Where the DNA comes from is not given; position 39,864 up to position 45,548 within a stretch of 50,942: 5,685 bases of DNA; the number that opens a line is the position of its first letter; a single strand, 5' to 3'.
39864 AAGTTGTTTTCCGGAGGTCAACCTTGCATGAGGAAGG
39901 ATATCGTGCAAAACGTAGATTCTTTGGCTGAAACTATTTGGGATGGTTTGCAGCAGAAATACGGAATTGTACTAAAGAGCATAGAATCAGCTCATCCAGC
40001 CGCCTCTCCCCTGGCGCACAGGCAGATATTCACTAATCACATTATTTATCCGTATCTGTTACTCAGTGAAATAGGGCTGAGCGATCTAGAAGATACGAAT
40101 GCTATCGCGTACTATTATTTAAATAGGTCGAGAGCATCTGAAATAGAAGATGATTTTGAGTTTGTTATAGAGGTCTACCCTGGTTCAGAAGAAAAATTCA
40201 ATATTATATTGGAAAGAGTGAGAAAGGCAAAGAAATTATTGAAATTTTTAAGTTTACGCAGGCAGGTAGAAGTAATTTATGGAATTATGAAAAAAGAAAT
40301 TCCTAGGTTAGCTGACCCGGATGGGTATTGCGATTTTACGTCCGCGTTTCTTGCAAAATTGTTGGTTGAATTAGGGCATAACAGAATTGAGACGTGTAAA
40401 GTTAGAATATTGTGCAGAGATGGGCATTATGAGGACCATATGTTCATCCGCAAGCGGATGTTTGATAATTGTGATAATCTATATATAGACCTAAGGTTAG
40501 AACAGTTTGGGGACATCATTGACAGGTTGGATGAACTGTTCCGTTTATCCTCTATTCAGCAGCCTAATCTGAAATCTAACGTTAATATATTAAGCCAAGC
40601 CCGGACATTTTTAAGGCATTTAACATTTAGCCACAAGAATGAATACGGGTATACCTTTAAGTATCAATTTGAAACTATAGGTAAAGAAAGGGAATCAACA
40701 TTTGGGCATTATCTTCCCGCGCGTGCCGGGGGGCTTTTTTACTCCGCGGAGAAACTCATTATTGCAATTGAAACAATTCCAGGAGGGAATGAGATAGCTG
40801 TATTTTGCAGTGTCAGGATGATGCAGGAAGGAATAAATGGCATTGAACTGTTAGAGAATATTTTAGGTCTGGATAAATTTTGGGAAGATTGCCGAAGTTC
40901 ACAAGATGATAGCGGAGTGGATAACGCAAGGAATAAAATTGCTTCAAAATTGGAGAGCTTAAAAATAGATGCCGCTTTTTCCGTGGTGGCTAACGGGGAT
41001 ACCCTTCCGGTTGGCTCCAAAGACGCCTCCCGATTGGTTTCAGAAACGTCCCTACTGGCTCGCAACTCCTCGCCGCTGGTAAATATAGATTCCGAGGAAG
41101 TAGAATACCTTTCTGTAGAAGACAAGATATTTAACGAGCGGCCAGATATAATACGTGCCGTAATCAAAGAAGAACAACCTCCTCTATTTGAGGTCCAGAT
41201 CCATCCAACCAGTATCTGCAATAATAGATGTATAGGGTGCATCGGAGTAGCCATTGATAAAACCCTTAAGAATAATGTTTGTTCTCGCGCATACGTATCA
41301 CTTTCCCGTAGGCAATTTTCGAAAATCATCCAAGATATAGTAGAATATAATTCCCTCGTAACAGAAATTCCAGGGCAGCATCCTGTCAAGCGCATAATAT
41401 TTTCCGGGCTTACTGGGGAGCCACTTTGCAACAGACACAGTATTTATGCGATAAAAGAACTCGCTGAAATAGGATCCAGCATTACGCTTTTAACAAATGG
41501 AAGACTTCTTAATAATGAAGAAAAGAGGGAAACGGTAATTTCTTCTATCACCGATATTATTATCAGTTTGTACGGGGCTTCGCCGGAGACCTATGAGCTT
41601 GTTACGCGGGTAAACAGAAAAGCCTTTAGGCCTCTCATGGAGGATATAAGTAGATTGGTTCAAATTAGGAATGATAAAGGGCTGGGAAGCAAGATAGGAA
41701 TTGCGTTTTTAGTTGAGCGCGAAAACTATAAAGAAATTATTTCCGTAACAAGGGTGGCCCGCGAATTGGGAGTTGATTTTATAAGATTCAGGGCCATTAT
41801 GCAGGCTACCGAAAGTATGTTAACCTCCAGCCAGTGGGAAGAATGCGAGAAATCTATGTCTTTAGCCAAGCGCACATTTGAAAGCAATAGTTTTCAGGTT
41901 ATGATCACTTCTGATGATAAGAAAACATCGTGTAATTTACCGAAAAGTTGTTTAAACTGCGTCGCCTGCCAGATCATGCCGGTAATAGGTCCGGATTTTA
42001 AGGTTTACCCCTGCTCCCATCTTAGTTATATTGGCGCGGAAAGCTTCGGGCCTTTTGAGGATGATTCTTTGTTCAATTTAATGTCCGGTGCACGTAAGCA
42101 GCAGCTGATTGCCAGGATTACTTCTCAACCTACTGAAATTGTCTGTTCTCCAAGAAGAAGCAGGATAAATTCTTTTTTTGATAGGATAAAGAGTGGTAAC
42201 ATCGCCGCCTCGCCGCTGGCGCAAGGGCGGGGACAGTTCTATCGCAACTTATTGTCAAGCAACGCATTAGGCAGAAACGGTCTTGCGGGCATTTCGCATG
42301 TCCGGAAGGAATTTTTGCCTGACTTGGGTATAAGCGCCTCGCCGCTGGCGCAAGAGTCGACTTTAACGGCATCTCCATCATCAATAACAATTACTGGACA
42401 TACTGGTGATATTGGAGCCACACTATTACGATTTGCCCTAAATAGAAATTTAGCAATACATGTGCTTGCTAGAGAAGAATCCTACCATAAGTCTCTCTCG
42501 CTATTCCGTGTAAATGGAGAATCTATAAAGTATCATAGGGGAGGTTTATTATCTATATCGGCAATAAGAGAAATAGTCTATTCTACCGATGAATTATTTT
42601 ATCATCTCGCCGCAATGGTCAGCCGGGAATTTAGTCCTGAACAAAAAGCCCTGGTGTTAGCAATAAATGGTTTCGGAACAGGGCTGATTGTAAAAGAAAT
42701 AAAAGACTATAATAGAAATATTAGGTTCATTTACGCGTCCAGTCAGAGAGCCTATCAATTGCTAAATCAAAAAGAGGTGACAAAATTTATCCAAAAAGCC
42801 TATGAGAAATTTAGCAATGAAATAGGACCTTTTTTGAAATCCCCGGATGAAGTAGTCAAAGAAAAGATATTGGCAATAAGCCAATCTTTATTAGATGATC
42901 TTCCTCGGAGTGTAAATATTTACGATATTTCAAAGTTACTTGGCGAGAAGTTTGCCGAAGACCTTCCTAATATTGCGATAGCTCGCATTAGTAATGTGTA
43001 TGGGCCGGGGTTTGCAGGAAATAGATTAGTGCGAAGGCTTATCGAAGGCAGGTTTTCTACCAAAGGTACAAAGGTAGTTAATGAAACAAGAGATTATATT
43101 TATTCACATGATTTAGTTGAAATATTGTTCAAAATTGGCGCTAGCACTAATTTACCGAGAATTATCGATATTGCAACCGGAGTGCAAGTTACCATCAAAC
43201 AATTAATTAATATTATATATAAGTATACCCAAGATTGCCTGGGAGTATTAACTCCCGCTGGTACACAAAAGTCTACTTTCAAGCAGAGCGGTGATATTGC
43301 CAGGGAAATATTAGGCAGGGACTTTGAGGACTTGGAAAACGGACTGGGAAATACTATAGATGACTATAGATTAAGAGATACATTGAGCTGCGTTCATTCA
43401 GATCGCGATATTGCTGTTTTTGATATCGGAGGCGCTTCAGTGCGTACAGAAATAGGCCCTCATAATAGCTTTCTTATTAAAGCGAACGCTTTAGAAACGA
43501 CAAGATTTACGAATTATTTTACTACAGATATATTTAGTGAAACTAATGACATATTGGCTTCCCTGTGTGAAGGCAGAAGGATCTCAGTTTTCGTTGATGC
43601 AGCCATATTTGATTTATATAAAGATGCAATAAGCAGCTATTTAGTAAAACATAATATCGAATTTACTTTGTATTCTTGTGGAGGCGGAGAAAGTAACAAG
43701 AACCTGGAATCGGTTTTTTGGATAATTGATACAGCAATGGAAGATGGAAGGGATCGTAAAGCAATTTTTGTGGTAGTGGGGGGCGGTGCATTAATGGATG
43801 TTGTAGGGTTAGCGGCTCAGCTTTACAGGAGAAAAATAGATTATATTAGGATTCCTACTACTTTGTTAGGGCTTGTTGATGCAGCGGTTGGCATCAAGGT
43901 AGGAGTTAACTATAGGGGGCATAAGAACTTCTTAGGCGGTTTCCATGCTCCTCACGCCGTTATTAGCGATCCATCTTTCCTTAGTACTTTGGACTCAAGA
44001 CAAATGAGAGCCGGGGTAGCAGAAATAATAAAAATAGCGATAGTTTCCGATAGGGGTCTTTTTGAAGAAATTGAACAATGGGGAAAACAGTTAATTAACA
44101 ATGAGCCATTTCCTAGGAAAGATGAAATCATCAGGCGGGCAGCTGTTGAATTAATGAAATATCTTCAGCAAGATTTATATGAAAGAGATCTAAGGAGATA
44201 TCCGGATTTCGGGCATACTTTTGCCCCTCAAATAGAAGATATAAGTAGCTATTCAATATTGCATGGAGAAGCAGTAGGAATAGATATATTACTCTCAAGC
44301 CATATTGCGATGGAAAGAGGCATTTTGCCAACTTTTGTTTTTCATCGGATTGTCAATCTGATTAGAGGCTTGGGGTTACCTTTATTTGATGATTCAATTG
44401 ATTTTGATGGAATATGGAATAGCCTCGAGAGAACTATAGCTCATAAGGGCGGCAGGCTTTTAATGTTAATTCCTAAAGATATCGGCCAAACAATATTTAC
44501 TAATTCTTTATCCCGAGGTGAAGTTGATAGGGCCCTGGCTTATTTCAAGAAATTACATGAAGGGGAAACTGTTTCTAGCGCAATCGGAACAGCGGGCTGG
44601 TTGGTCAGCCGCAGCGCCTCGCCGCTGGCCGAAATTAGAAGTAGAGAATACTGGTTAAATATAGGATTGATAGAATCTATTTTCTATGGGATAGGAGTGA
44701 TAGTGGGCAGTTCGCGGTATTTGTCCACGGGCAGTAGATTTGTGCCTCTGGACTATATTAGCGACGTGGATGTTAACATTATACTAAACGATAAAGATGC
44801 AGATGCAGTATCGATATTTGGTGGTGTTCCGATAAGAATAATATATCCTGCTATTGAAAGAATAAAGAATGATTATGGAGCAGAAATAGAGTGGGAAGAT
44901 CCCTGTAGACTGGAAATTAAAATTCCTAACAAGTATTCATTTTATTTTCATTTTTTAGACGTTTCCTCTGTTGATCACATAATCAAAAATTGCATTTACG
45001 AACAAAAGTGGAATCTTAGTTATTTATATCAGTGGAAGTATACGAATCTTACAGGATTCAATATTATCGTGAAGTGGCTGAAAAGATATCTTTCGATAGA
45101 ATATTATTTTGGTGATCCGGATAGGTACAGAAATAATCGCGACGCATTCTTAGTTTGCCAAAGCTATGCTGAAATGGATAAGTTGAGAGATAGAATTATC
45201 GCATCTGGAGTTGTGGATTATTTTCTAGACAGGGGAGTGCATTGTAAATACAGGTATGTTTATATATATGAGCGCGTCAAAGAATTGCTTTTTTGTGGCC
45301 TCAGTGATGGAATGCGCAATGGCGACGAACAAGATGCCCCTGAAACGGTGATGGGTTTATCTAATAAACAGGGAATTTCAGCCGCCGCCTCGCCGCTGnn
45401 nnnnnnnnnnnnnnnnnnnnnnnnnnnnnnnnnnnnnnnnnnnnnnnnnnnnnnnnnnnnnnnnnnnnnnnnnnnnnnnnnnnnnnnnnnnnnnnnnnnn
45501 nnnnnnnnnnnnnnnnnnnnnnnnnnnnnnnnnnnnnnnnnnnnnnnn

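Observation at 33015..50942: Toward the 3' end the motif is a nucleotide-identical GC-rich 12-19-mer, suggesting a DNA- or RNA-level role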

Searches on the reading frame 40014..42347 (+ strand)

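Call 10: search_protein_families(library=pfam, proteins=[window:40014-42347:+], max_evalue=0.01)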
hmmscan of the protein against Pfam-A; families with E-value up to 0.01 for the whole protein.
window:40014-42347:+ (778 aa): 1 family
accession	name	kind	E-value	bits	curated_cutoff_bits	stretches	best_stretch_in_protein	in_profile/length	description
PF04055.27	Radical_SAM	-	9.4e-07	29.6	29.5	1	397-575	2-159/166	Radical SAM superfamily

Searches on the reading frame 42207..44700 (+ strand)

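Call 48: find_related_loci(query=A1, collection=genome_contigs, flank=10000)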
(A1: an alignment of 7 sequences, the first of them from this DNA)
Query A1 (764 aa) in genome_contigs; peptide patterns used: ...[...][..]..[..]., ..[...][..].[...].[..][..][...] (x = any residue, [..] = any of these).
59 stretches matched a pattern; 14 encode a relative of the query (tblastn E <= 1e-3); 14 distinct loci.
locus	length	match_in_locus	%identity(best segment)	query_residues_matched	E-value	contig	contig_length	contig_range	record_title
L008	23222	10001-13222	69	9-742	0e+0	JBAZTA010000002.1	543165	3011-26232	MAG: Candidatus Omnitrophota bacterium isolate SO_2017_GW1_19 NODE_99_length_543165_cov_2.036270_OW334_2017, whole genom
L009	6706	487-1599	50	1-373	7e-103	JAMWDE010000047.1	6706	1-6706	MAG: Candidatus Omnitrophota bacterium isolate QZM4_2.bins.442.Tibet NODE_46835_length_6706_cov_0.757106, whole genome s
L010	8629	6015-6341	40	195-299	4e-12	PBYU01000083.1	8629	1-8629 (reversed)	MAG: Gammaproteobacteria bacterium isolate NP21 MHASMcontig_363528, whole genome shotgun sequence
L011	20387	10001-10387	33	190-316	2e-10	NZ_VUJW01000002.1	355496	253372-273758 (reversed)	Nocardioides antri strain BN140041 contig_2, whole genome shotgun sequence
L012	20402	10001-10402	29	183-312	5e-10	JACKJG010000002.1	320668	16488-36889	MAG: Hyphomicrobiaceae bacterium isolate HK-STAS-PROT-33 HK-STAS-PROT-33_2, whole genome shotgun sequence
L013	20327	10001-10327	34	190-294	8e-10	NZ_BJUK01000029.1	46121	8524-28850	Bisbaumannia pacifica strain NBRC 102220 sequence029, whole genome shotgun sequence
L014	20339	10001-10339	31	190-298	2e-9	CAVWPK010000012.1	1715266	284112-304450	MAG: uncultured Actinomycetota bacterium isolate MFD01275.bin.1.272 genome assembly, contig: contig_7210, whole genome s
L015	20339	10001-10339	33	190-298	3e-9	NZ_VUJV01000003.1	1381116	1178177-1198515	Nocardioides humilatus strain BN130099 contig_3, whole genome shotgun sequence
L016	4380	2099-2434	35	189-296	4e-9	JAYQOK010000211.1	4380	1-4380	MAG: Candidatus Kuenenia sp. isolate SD3114_S44.rosella.041_sub NODE_6508_length_4380_cov_2.62817, whole genome shotgun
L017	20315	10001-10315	30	190-290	1e-6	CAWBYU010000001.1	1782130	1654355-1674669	MAG: uncultured Alphaproteobacteria bacterium isolate MFD03066.bin.2.19 genome assembly, contig: contig_1549, whole geno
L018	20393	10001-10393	30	194-323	2e-5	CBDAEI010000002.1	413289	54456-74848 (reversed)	Oxalobacteraceae bacterium isolate GE-M3 genome assembly, contig: GE-M3-c3, whole genome shotgun sequence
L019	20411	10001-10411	29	188-323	5e-5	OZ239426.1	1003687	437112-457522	Oxalobacteraceae bacterium isolate MaE-M21 genome assembly, chromosome: MaE-M21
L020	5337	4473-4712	36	64-140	2e-4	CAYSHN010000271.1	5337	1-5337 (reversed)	MAG TPA_asm: uncultured Calditrichota bacterium isolate binchicken_co33_474 genome assembly, contig: NODE_23343_length_5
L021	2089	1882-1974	58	195-223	5e-4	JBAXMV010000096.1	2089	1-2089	MAG: bacterium isolate ELA462 MAG462_96, whole genome shotgun sequence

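Call 91: predict_structure(alignment_id=A4)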
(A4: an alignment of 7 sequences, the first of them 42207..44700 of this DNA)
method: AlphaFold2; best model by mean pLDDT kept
length: 831 residues; sequences in the alignment: 7
mean_pLDDT: 71.2   pTM: 0.45
mean pLDDT of the five models: 71.2, 69.2, 63.5, 63.1, 58.2
residues with pLDDT >= 90: 132; 70-90: 428; 50-70: 106; < 50: 165
segments of 3 or more residues with pLDDT < 50: 1-55, 270-272, 392-435, 574-578, 656-662, 787-831
pLDDT, mean of each block of 10 residues (from residue 1): 28 28 24 24 24 50 83 82 82 67 68 88 87 82 82 92 88 88 83 93 89 90 92 86 93 91 68 72 80 84 89 82 89 87 84 78 87 78 67 36 29 25 25 54 85 85 89 91 91 79 87 82 87 81 79 77 57 49 79 81 86 87 91 83 80 56 57 61 66 86 88 90 77 71 61 77 69 81 61 26 26 29 31 28
secondary structure, 60 per line:
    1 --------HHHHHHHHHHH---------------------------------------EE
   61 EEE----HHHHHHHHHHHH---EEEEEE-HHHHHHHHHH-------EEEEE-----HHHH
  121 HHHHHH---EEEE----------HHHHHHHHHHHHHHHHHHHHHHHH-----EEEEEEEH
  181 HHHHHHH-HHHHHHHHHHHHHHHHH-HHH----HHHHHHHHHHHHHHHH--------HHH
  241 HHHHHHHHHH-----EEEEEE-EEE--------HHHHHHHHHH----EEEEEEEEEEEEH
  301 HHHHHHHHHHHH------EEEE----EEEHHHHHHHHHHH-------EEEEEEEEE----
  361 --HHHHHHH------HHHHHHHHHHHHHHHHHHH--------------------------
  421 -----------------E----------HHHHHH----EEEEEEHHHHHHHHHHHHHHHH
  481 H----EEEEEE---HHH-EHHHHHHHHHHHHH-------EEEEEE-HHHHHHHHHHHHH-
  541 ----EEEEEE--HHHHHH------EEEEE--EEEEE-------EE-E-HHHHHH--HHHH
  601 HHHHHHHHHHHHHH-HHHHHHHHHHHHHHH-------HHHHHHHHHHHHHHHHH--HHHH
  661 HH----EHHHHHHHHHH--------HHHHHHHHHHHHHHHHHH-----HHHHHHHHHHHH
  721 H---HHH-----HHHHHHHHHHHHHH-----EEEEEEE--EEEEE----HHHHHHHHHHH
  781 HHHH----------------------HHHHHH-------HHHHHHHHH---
elements in order (helices of 4 or more, strands of 3 or more residues): H9-19 E59-63 H68-79 E83-88 H90-99 E107-111 H117-126 E130-133 H144-167 E173-179 H180-187 H189-205 H214-229 H238-250 E256-261 E263-265 H274-283 E288-299 H300-312 E319-322 E327-329 H330-340 E348-356 H363-369 H376-394 H449-454 E459-464 H465-481 E486-491 H500-512 E520-525 H527-539 E545-550 H553-558 E565-569 E572-576 H589-594 H597-614 H616-630 H638-654 H657-662 H668-677 H686-703 H709-721 H733-746 E752-758 E761-765 H770-784 H807-812 H820-828

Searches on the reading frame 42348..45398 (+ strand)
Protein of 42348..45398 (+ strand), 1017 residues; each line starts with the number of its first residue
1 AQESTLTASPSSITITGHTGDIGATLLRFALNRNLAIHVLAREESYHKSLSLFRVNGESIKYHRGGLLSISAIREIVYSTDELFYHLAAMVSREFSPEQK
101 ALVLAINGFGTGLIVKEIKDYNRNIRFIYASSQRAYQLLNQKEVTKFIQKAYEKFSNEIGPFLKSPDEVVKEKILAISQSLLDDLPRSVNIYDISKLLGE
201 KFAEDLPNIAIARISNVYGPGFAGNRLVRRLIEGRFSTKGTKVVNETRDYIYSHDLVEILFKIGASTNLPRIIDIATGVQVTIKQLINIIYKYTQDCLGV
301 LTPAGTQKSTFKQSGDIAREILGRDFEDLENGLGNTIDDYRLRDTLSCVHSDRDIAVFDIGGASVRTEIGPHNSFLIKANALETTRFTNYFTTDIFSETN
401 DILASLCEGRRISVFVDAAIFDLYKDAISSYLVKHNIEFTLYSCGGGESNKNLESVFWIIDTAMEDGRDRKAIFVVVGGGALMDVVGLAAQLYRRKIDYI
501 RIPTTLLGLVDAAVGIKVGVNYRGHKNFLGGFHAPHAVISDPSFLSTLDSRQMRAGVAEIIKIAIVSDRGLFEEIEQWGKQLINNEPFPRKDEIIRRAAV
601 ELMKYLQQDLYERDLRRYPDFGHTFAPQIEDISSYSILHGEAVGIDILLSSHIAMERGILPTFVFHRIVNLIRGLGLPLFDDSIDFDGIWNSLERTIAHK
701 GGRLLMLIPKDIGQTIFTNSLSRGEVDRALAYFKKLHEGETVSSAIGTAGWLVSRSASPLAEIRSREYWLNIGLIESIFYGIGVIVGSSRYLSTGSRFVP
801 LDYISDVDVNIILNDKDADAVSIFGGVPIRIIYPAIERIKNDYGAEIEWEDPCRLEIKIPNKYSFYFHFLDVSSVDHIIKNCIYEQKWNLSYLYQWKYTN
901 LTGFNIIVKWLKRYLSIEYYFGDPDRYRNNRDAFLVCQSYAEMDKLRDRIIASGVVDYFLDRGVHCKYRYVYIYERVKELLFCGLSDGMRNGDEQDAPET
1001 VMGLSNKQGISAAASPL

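Call 10: search_protein_families(library=pfam, proteins=[window:42348-45398:+], max_evalue=0.01)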
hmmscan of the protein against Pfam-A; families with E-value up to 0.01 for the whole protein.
window:42348-45398:+ (1017 aa): 8 families
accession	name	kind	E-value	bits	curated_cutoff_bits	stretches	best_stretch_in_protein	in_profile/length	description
PF01761.26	DHQ_synthase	-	6e-33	113.4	24.2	1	445-554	5-114/115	3-dehydroquinate synthase N-terminal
PF24621.2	DHQS_C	-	2.5e-24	86.3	27.6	1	556-691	1-136/144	3-dehydroquinate synthase C-terminal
PF01370.27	Epimerase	-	3.3e-18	66.4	20.9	1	13-266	1-227/240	NAD dependent epimerase/dehydratase family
PF16363.11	GDP_Man_Dehyd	-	1.6e-11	44.7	27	1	15-138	2-135/332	GDP-mannose 4,6 dehydratase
PF04321.23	RmlD_sub_bind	-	2.8e-06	27.1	27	1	183-246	116-178/287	RmlD substrate binding domain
PF13685.12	Fe-ADH_2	-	1.7e-05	25.3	28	1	393-545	4-145/149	Iron-containing alcohol dehydrogenase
PF07993.18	NAD_binding_4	-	2.5e-05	24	20.1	0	82-224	90-214/258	Male sterility protein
PF00465.25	Fe-ADH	-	0.003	17.6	31.3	1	390-505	5-130/168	Iron-containing alcohol dehydrogenase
